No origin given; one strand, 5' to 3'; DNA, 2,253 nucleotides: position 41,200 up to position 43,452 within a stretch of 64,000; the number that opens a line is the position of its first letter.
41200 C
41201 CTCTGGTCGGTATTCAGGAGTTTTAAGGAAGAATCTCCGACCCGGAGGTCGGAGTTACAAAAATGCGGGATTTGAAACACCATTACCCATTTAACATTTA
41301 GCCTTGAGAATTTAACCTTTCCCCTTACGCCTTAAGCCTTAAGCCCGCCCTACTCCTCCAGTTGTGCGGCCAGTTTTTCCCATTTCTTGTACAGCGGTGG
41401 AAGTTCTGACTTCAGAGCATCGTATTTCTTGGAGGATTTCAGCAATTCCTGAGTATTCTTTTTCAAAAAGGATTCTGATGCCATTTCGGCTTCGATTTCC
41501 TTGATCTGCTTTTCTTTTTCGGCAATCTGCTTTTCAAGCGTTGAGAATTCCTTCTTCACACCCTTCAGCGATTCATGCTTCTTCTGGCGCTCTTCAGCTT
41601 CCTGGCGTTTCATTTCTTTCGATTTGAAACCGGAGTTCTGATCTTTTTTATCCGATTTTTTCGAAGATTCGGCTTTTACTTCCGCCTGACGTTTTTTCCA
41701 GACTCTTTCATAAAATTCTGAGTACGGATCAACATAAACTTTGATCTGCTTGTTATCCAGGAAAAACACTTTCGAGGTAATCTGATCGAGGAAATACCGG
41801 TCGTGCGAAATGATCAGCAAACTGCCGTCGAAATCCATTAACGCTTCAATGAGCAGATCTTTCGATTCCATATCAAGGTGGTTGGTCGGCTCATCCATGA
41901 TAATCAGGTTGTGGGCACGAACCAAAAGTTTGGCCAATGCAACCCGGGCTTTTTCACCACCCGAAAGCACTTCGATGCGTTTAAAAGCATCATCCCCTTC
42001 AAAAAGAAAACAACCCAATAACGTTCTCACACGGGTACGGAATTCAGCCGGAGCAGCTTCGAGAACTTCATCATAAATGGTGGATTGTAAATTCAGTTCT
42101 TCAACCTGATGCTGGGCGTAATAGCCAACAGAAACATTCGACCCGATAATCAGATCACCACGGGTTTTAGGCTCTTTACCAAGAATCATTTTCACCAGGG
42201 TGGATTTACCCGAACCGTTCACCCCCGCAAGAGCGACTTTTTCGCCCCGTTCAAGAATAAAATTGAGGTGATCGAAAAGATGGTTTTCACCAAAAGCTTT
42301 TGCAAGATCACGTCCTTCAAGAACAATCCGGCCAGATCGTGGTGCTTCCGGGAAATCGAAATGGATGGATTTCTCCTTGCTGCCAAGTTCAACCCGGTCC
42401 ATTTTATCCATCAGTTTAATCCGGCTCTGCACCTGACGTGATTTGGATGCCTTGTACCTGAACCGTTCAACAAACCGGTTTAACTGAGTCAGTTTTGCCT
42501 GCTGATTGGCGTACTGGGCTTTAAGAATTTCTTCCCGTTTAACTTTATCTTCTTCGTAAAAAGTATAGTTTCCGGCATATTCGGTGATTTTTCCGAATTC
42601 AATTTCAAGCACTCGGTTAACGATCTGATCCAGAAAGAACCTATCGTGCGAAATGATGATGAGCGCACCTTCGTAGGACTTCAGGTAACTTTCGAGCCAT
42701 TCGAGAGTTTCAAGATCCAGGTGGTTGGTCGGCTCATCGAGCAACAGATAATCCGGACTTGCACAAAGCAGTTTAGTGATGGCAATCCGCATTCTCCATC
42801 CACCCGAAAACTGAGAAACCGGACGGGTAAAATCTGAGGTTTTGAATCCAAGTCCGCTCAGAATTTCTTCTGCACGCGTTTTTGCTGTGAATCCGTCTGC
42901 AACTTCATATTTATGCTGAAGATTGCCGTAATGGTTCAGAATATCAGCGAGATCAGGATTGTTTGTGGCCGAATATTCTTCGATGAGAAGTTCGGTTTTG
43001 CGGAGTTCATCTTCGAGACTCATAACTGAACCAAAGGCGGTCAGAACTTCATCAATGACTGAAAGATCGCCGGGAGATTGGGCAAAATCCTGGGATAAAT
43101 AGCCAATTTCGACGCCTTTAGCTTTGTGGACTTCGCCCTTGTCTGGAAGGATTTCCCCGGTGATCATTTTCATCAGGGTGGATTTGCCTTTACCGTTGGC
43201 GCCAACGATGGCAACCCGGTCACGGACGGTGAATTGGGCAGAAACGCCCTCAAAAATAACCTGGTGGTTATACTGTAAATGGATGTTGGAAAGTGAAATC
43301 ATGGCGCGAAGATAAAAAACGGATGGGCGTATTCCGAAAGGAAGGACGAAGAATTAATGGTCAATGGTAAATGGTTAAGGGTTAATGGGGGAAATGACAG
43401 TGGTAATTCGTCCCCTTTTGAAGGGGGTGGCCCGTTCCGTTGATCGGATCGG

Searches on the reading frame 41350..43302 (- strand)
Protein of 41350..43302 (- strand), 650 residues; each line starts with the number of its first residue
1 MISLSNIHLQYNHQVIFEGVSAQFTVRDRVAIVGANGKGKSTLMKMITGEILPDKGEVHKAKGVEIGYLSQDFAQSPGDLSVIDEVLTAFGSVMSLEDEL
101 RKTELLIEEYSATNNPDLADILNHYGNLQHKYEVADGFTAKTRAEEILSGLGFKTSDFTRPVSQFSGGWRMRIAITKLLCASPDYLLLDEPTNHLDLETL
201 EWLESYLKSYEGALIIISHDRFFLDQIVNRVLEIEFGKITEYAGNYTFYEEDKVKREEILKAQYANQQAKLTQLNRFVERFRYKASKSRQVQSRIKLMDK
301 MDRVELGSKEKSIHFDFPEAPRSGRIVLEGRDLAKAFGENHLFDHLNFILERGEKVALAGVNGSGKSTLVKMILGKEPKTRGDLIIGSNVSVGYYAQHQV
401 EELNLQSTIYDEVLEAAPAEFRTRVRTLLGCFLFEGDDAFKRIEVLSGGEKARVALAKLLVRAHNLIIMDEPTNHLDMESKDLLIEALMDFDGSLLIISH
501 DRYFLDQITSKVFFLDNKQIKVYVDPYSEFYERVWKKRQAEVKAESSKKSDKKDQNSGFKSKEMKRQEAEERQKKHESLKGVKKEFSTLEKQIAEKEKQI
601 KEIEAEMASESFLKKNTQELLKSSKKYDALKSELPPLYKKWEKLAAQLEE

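Call 16: search_protein_families(library=pfam, proteins=[window:41350-43302:-])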
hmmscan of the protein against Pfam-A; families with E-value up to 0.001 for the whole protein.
window:41350-43302:- (650 aa): 15 families
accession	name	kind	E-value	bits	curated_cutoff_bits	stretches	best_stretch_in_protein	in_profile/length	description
PF00005.33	ABC_tran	-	1.5e-46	158.9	25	2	344-474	2-137/137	ABC transporter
PF12848.13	ABC_tran_Xtn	-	1.8e-25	89.3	25.9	1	232-315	1-85/85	ABC transporter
PF16326.10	ABC_tran_CTD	-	1.9e-10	41.2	32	1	583-645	7-68/69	ABC transporter C-terminal domain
PF13555.12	AAA_29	-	1e-08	35.2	27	0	16-44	11-39/61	P-loop containing region of AAA domain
PF13304.12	AAA_21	-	1.3e-07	32.5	27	0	435-506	227-304/304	AAA domain, putative AbiEii toxin, Type IV TA system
PF02463.25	SMC_N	-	2.1e-07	31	40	0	444-509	135-206/220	RecF/RecN/SMC N terminal domain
PF13191.12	AAA_16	-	5.3e-07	30.7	32.6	0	352-496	23-165/167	AAA ATPase domain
PF20720.3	nSTAND3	-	6e-06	26.5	27.2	0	29-66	19-56/155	Novel STAND NTPase 3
PF13401.12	AAA_22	-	2.4e-05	25.1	27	0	357-474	9-95/130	AAA domain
PF05729.18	NACHT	-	8.1e-05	23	26.7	0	29-48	2-21/167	NACHT domain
PF13238.12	AAA_18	-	9.4e-05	23.3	29.4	0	467-546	38-120/128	AAA domain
PF01926.29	MMR_HSR1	-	0.00011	22.8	21.9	0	29-55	1-23/113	50S ribosome-binding GTPase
PF00931.28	NB-ARC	-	0.00015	21.6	23.5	0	355-393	20-58/248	NB-ARC domain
PF03193.22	RsgA_GTPase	-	0.00037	20.8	30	0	343-377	97-130/174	RsgA GTPase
PF00350.29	Dynamin_N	-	0.00043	20.8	27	0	30-68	1-40/168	Dynamin family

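Call 17: find_homologous_proteins(query=window:41350-43302:-, max_evalue=1e-100)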
Query window:41350-43302:- (650 aa): 7700 proteins with E <= 1e-100 among 8000 candidates; the best 120 are listed.
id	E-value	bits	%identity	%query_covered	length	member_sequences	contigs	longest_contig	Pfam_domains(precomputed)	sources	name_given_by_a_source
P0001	0.0e+0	1427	100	100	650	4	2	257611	PF00005.34,PF13555.13,PF13401.13,PF02463.26,PF13304.13,PF20720.4,PF13191.13,PF12848.14,PF16326.11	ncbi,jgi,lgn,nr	ncbi:MAG: ABC-F family ATP-binding cassette domain-containing protein [Bacteroidetes bacterium]|nr:A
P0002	0.0e+0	1178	81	100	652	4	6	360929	PF00005.34,PF00350.30,PF13555.13,PF02463.26,PF13304.13,PF12848.14,PF16326.11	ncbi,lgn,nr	ncbi:MAG: ABC-F family ATP-binding cassette domain-containing protein [Bacteroidetes bacterium]|nr:A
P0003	5.5e-274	929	64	99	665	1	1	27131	PF01926.30,PF00005.34,PF13555.13,PF13401.13,PF03193.23,PF02463.26,PF13304.13,PF12848.14,PF16326.11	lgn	-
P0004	1.0e-273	928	64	100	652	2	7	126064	PF01926.30,PF00005.34,PF13555.13,PF13401.13,PF02463.26,PF13304.13,PF00931.29,PF12848.14,PF16326.11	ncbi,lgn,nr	ncbi:MAG: ABC-F family ATP-binding cassette domain-containing protein [Bacteroidetes bacterium]|nr:A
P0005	7.5e-269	912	63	100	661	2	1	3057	PF00005.34,PF13555.13,PF02463.26,PF13304.13,PF12848.14,PF16326.11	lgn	-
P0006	8.8e-268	908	64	100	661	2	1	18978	PF00005.34,PF00350.30,PF13555.13,PF02463.26,PF13304.13,PF12848.14,PF16326.11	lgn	-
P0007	1.3e-267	908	62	100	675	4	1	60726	PF00005.34,PF00350.30,PF13555.13,PF13401.13,PF02463.26,PF13304.13,PF12848.14,PF16326.11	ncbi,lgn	-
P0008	1.7e-259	881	61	100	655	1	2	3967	PF13173.13,PF13555.13,PF13401.13,PF13238.13,PF13304.13,PF00931.29,PF13191.13,PF16326.11,PF00005.34,PF13521.13,PF02463.26,PF12848.14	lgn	-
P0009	4.6e-187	642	47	100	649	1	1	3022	PF00005.34,PF13521.13,PF13555.13,PF02463.26,PF13304.13,PF12848.14,PF16326.11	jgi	jgi:ATP-binding cassette subfamily F protein 3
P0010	9.1e-186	637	46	100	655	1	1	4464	PF01926.30,PF13555.13,PF13401.13,PF03193.23,PF13304.13,PF13191.13,PF16326.11,PF00005.34,PF13175.13,PF13521.13,PF02463.26,PF12848.14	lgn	-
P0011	9.6e-185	634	46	100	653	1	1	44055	PF00005.34,PF13521.13,PF13555.13,PF02463.26,PF13304.13,PF12848.14,PF16326.11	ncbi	-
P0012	6.9e-184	631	46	100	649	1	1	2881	PF00005.34,PF13521.13,PF13555.13,PF02463.26,PF13304.13,PF12848.14,PF16326.11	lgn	-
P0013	7.9e-180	618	45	100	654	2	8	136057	PF00005.34,PF13521.13,PF13555.13,PF00004.36,PF03193.23,PF13238.13,PF02463.26,PF13304.13,PF12848.14,PF16326.11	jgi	jgi:ATP-binding cassette subfamily F protein 3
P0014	1.1e-179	617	46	100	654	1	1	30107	PF00005.34,PF00350.30,PF13555.13,PF02463.26,PF13304.13,PF12848.14,PF16326.11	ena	-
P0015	1.4e-179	617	44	100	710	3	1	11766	PF00005.34,PF13555.13,PF02463.26,PF13304.13,PF12848.14,PF16326.11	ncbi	-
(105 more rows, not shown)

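Call 18: find_encoding_contigs(protein=P0001, flank=10000, max_places=4)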
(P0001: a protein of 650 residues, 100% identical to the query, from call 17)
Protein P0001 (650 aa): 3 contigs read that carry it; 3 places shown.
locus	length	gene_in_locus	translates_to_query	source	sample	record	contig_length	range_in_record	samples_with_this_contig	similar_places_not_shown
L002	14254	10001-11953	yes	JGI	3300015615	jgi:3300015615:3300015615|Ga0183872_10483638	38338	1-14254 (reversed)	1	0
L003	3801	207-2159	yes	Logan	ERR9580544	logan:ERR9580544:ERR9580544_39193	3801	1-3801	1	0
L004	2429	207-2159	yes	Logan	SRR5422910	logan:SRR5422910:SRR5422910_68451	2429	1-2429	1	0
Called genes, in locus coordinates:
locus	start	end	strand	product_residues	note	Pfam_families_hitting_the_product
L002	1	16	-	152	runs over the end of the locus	PF05163:DinB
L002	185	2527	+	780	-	PF13715:CarbopepD_reg_2 (faint)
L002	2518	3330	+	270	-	-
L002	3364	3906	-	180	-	-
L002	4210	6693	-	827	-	PF02687:FtsX, PF12704:MacB_PCD (weak), PF02687:FtsX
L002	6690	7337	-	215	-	PF02463:SMC_N (faint), PF00005:ABC_tran, PF13304:AAA_21 (faint)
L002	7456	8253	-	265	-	-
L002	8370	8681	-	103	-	PF02617:ClpS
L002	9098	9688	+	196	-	-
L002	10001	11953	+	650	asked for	PF00005:ABC_tran, PF02463:SMC_N (faint), PF13191:AAA_16 (faint), PF13555:AAA_29 (faint), PF20720:nSTAND3 (faint), PF12848:ABC_tran_Xtn, PF00005:ABC_tran, PF16326:ABC_tran_CTD, +2 more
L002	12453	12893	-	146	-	PF00196:GerE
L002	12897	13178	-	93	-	-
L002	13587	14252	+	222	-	?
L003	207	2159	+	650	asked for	PF00005:ABC_tran, PF02463:SMC_N (faint), PF13191:AAA_16 (faint), PF13555:AAA_29 (faint), PF20720:nSTAND3 (faint), PF12848:ABC_tran_Xtn, PF00005:ABC_tran, PF16326:ABC_tran_CTD, +2 more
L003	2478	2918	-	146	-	PF00196:GerE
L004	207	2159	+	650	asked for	PF00005:ABC_tran, PF02463:SMC_N (faint), PF13191:AAA_16 (faint), PF13555:AAA_29 (faint), PF20720:nSTAND3 (faint), PF12848:ABC_tran_Xtn, PF00005:ABC_tran, PF16326:ABC_tran_CTD, +2 more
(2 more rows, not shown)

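Call 19: find_encoding_contigs(protein=P0002, flank=10000, max_places=4)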
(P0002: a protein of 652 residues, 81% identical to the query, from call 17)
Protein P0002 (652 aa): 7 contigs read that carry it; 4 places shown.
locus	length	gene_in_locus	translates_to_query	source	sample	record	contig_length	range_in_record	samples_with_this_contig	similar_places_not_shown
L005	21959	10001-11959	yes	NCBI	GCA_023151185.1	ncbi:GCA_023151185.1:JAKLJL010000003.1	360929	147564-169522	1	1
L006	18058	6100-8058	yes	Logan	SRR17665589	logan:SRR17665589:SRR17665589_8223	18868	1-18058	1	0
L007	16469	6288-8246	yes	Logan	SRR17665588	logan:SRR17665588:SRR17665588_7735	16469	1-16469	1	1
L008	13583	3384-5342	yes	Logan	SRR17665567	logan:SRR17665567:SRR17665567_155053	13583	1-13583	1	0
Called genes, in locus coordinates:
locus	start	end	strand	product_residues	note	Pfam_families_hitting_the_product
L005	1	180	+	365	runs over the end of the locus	-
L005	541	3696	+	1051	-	PF05572:Peptidase_M43, PF18962:Por_Secre_tail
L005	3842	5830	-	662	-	PF01432:Peptidase_M3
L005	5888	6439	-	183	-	PF08712:Nfu_N, PF01106:NifU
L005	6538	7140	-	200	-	-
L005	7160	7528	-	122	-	PF04241:DUF423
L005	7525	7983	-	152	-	PF05163:DinB, PF12867:DinB_2 (weak)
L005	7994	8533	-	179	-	-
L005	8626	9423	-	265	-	-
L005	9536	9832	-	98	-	PF02617:ClpS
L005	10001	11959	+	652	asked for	PF00005:ABC_tran, PF02463:SMC_N (faint), PF13555:AAA_29 (faint), PF00350:Dynamin_N (faint), PF13304:AAA_21 (faint), PF12848:ABC_tran_Xtn, PF00005:ABC_tran, PF16326:ABC_tran_CTD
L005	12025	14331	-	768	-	PF08757:CotH, PF00932:LTD, PF18962:Por_Secre_tail (weak)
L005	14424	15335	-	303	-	PF19420:DDAH_eukar, PF02274:ADI (weak)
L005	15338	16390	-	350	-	PF00586:AIRS, PF02769:AIRS_C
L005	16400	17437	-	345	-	PF00581:Rhodanese, PF26341:AAA_SelU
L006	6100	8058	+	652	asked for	PF00005:ABC_tran, PF02463:SMC_N (faint), PF13555:AAA_29 (faint), PF00350:Dynamin_N (faint), PF13304:AAA_21 (faint), PF12848:ABC_tran_Xtn, PF00005:ABC_tran, PF16326:ABC_tran_CTD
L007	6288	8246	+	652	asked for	PF00005:ABC_tran, PF02463:SMC_N (faint), PF13555:AAA_29 (faint), PF00350:Dynamin_N (faint), PF13304:AAA_21 (faint), PF12848:ABC_tran_Xtn, PF00005:ABC_tran, PF16326:ABC_tran_CTD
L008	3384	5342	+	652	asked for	PF00005:ABC_tran, PF02463:SMC_N (faint), PF13555:AAA_29 (faint), PF00350:Dynamin_N (faint), PF13304:AAA_21 (faint), PF12848:ABC_tran_Xtn, PF00005:ABC_tran, PF16326:ABC_tran_CTD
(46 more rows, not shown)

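Call 87: list_cluster_members(proteins=[P0001, P0002, P0004])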
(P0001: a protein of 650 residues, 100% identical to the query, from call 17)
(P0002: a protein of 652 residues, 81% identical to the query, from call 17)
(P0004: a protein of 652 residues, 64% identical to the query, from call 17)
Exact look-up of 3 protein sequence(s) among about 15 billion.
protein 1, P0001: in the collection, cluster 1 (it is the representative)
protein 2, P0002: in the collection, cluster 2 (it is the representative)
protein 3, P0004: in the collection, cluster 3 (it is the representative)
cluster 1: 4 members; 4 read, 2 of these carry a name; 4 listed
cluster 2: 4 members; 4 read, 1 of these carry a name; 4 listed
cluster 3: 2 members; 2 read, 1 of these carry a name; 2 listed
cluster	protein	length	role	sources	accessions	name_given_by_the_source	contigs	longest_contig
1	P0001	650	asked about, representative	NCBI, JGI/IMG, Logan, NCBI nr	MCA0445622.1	MAG: ABC-F family ATP-binding cassette domain-containing protein [Bacteroidetes bacterium] | ABC-F family ATP-binding cassette domain-containing protein [Bacteroidota bacterium]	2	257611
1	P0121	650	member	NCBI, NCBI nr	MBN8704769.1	MAG: ABC-F family ATP-binding cassette domain-containing protein [Bacteroidetes bacterium] | ABC-F family ATP-binding cassette domain-containing protein [Bacteroidota bacterium]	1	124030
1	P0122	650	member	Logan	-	-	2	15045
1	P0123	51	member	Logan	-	-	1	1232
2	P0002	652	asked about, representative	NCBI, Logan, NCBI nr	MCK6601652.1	MAG: ABC-F family ATP-binding cassette domain-containing protein [Bacteroidetes bacterium] | ABC-F family ATP-binding cassette domain-containing protein [Bacteroidota bacterium]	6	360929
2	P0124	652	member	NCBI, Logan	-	-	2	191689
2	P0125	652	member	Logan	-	-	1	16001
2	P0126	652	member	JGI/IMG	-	-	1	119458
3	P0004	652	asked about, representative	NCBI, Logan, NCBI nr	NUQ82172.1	MAG: ABC-F family ATP-binding cassette domain-containing protein [Bacteroidetes bacterium] | ABC-F family ATP-binding cassette domain-containing protein [Bacteroidota bacterium]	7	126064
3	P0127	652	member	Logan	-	-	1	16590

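Call 88: find_encoding_contigs(protein=P0121, flank=10000, max_places=3)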
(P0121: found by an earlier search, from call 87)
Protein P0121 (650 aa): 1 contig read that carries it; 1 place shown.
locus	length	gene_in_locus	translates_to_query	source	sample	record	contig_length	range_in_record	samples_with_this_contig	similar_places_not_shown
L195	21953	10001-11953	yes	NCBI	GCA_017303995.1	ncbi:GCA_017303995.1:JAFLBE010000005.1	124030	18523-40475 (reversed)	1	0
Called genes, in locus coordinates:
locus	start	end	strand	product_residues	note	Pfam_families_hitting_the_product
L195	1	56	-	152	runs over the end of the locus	PF05163:DinB, PF12867:DinB_2 (weak)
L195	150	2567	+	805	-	-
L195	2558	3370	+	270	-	-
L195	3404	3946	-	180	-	-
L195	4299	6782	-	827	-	PF02687:FtsX, PF12704:MacB_PCD (weak), PF02687:FtsX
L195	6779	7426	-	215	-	PF02463:SMC_N (faint), PF00005:ABC_tran, PF13304:AAA_21 (faint)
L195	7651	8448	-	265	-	-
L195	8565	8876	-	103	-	PF02617:ClpS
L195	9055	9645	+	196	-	-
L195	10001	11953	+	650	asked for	PF00005:ABC_tran, PF02463:SMC_N (faint), PF13191:AAA_16 (faint), PF13555:AAA_29 (faint), PF20720:nSTAND3 (faint), PF12848:ABC_tran_Xtn, PF00005:ABC_tran, PF16326:ABC_tran_CTD, +1 more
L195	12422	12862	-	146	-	PF00196:GerE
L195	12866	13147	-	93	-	-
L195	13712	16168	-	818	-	PF13802:Gal_mutarotas_2, PF01055:Glyco_hydro_31_2nd, PF21365:Glyco_hydro_31_3rd, PF17137:DUF5110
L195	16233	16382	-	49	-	-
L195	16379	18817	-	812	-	PF13802:Gal_mutarotas_2, PF01055:Glyco_hydro_31_2nd, PF21365:Glyco_hydro_31_3rd, PF17137:DUF5110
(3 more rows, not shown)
